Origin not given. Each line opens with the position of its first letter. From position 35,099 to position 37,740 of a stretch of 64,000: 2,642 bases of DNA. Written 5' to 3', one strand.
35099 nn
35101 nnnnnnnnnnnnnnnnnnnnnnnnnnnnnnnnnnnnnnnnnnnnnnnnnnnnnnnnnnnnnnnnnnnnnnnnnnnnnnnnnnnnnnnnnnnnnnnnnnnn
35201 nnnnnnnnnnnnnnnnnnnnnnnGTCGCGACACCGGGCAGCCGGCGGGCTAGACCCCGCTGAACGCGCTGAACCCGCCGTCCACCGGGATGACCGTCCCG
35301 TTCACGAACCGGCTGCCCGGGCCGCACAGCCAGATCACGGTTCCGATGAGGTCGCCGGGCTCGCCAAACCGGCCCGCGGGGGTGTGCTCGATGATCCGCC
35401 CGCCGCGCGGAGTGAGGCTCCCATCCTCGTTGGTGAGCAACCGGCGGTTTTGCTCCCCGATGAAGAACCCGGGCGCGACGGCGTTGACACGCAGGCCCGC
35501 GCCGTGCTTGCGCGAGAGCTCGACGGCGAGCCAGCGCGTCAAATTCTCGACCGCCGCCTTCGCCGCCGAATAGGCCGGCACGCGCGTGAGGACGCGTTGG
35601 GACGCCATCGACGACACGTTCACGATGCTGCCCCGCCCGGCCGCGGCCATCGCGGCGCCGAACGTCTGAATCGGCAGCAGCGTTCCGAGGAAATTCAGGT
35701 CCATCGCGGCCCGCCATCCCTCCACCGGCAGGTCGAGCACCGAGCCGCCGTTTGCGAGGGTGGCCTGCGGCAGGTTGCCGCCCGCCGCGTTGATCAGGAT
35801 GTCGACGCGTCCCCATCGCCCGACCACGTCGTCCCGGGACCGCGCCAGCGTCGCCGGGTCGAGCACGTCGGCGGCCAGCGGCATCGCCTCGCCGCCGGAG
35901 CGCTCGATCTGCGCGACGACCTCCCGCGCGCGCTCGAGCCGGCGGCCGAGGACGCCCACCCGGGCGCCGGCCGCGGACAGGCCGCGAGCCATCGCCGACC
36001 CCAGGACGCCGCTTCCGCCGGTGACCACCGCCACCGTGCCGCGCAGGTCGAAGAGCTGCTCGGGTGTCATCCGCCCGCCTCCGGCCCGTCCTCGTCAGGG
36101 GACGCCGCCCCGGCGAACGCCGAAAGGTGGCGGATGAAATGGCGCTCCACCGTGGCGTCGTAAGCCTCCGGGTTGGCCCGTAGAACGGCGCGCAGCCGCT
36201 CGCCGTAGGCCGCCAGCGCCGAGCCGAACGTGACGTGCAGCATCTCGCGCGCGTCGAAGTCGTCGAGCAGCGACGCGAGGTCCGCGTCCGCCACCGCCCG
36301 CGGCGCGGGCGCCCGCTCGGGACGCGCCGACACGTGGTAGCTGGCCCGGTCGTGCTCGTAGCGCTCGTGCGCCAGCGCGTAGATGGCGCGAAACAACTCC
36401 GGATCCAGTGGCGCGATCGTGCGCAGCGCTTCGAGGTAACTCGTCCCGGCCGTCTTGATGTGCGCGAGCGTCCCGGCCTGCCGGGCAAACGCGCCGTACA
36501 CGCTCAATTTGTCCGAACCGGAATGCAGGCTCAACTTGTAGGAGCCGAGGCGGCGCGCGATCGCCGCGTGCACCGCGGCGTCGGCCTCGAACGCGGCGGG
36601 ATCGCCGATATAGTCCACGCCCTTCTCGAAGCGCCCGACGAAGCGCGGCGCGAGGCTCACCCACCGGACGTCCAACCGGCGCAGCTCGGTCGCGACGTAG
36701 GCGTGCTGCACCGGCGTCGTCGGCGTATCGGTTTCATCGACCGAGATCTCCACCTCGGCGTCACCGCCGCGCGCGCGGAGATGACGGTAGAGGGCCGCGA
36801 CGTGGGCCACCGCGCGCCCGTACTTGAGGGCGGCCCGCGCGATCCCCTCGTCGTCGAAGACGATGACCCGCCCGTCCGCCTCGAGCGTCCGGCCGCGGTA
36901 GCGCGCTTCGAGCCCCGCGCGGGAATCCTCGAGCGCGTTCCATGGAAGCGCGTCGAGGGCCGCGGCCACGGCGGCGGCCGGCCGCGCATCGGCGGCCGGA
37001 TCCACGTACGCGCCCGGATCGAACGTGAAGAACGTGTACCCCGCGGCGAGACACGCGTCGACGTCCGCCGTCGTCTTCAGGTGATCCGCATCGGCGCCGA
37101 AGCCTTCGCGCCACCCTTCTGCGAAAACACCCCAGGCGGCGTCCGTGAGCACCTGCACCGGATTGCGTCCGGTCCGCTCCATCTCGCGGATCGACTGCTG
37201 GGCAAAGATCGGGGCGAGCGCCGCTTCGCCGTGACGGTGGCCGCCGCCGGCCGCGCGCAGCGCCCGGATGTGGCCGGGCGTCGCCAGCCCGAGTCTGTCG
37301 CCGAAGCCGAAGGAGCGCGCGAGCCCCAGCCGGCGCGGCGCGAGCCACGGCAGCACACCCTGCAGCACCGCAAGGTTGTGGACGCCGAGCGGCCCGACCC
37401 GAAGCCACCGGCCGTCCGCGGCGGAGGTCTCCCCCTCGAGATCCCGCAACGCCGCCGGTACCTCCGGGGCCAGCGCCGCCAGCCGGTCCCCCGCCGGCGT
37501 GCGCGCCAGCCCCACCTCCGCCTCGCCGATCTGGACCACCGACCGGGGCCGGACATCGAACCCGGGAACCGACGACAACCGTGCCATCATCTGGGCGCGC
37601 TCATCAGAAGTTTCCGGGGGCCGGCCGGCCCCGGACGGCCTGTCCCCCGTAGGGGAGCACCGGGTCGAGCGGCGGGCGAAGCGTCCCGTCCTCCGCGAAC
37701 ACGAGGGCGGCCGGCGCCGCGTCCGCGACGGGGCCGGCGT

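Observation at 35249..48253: LarA homolog embedded in a sugar-acid catabolic operon, with the nickel-pincer cofactor genes larE-larB-larC directly upstream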

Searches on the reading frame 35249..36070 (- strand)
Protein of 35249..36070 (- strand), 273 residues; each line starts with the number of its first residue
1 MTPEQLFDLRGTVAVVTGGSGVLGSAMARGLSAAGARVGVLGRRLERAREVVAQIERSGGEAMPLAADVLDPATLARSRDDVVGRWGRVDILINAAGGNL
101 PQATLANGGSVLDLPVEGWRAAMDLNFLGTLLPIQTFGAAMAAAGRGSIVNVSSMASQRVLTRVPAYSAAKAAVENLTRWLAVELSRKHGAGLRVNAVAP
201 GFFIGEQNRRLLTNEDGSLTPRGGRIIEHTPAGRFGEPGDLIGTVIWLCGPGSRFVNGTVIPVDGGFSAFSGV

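Call 6: search_protein_families(library=pfam, proteins=[window:35249-36070:-], max_evalue=0.001)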
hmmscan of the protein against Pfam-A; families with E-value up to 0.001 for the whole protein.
window:35249-36070:- (273 aa): 4 families
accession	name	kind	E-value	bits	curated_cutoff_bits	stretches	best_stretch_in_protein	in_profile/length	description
PF13561.12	adh_short_C2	-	2.8e-46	158.4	27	1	23-268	8-236/236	Enoyl-(Acyl carrier protein) reductase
PF00106.31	adh_short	-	6.2e-44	150.3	26.6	1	13-205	2-184/195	short chain dehydrogenase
PF08659.16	KR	-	2.1e-07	31.5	22.6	1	14-180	3-162/180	KR domain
PF01370.27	Epimerase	-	1.6e-05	24.9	20.9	1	15-182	2-157/240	NAD dependent epimerase/dehydratase family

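Call 10: search_protein_families(library=ncbifam, proteins=[window:35249-36070:-], max_evalue=0.001)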
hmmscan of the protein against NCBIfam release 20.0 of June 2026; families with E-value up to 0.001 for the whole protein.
window:35249-36070:- (273 aa): 227 families (the best 25 are shown)
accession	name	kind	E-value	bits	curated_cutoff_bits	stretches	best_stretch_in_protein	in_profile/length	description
NF006132.0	PRK08277.1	subfamily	1.9e-109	365.4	281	1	5-273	4-280/280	D-mannonate oxidoreductase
NF006070.0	PRK08213.1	subfamily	1.1e-55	189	279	1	2-269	3-258/259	gluconate 5-dehydrogenase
NF005559.1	PRK07231.1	subfamily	6.3e-50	170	215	1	9-267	2-247/249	glucose 1-dehydrogenase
NF004778.0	PRK06124.1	equivalog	4e-47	160.8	303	1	4-269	4-254/256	SDR family oxidoreductase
TIGR01832.1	kduD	equivalog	2.3e-46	158.3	338.85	1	7-268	1-246/248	2-dehydro-3-deoxy-D-gluconate 5-dehydrogenase KduD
NF004791.0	PRK06138.1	equivalog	5.9e-46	156.8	312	1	8-269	2-251/252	SDR family oxidoreductase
NF005711.0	PRK07523.1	subfamily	3.5e-45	154.6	413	1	5-269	4-253/255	SDR family oxidoreductase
NF004818.0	PRK06172.1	equivalog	1.4e-42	145.7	336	1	8-269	4-252/253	SDR family oxidoreductase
NF009466.0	PRK12826.1-2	subfamily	1.6e-42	145.7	222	1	12-267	4-244/248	3-oxoacyl-ACP reductase FabG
NF005446.0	PRK07035.1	equivalog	2.1e-42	145.2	373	1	4-267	4-253/255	SDR family oxidoreductase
NF005853.0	PRK07774.1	equivalog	2.5e-42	145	303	1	8-267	3-246/250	SDR family oxidoreductase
NF004773.0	PRK06113.1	equivalog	2.9e-42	144.9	367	1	2-266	2-249/255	7-alpha-hydroxysteroid dehydrogenase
NF005488.0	PRK07097.1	equivalog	1.5e-41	142.2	369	1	4-271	3-261/266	gluconate 5-dehydrogenase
NF005390.0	PRK06935.1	equivalog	2.2e-41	141.9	369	1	5-267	9-255/258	2-dehydro-3-deoxy-D-gluconate 5-dehydrogenase KduD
NF005309.0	PRK06841.1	subfamily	2.4e-40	138.7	286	1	4-268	8-253/255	GolD/DthD family dehydrogenase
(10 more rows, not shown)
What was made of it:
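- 35249..36070 (-): SDR of the D-mannonate oxidoreductase (fructuronate reductase, UxuB-type) subfamily. It is the last gene of the conserved cluster. NF006132 at 365 bits, cut-off 281; KduD models at only 138-158 bits, all below their cut-offs of 339-430 (call 10).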

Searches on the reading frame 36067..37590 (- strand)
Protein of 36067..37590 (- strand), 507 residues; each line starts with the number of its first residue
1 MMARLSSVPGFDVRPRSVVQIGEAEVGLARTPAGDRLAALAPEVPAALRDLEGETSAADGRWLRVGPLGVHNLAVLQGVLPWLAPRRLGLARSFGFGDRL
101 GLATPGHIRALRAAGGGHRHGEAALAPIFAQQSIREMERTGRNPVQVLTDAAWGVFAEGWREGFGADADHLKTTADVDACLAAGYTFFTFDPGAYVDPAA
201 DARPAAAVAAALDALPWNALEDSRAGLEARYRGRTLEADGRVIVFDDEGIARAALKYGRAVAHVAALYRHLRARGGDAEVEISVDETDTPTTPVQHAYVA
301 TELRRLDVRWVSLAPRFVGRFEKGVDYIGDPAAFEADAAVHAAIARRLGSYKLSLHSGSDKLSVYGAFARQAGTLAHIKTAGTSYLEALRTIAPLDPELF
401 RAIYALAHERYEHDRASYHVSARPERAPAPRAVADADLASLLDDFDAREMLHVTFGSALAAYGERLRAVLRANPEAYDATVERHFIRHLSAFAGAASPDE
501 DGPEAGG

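Call 6: search_protein_families(library=pfam, proteins=[window:36067-37590:-], max_evalue=0.001)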
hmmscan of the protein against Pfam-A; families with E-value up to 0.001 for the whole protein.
window:36067-37590:- (507 aa): 1 family
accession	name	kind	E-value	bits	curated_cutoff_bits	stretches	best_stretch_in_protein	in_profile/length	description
PF16257.11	UxaE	-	1.3e-132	443.3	27.1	1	62-490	50-473/475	tagaturonate epimerase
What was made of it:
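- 36067..37590 (-): UxaE-family tagaturonate/fructuronate epimerase. Pfam UxaE at 443 bits (call 6).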

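Call 10: search_protein_families(library=ncbifam, proteins=[window:36067-37590:-], max_evalue=0.001)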
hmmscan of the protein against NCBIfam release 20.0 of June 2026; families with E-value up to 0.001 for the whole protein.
window:36067-37590:- (507 aa): 0 families

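Call 41: search_solved_structures(query=window:36067-37590:-, max_evalue=0.00001)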
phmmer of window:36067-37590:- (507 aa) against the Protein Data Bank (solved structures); distinct sequences matched with E-value up to 0.00001: 6.
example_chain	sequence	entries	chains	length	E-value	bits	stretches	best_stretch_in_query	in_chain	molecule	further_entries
9lhw_A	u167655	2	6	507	8.2e-103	347.8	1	63-463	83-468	Tagaturonate/fructuronate epimerase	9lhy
9lhu_A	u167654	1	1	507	1.6e-102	346.9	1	63-463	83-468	Tagaturonate/fructuronate epimerase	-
6il9_A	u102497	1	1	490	2.7e-85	290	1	52-490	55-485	Fructuronate-tagaturonate epimerase UxaE from Cohnella laeviribosi in complex with 1 glyce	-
6ila_A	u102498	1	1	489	8.3e-85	288.4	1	52-490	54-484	Fructuronate-tagaturonate epimerase UxaE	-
6ilb_A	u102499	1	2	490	1.6e-84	287.5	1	52-490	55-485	Fructuronate-tagaturonate epimerase UxaE from Cohnella laeviribosi in complex with 1 glyce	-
9kcs_A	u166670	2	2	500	7.6e-10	41.2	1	169-363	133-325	ISOMERASE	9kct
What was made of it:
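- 36067..37590 (-): PDB 9lhw at 348 bits and 6il9 at 290 bits (call 41).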
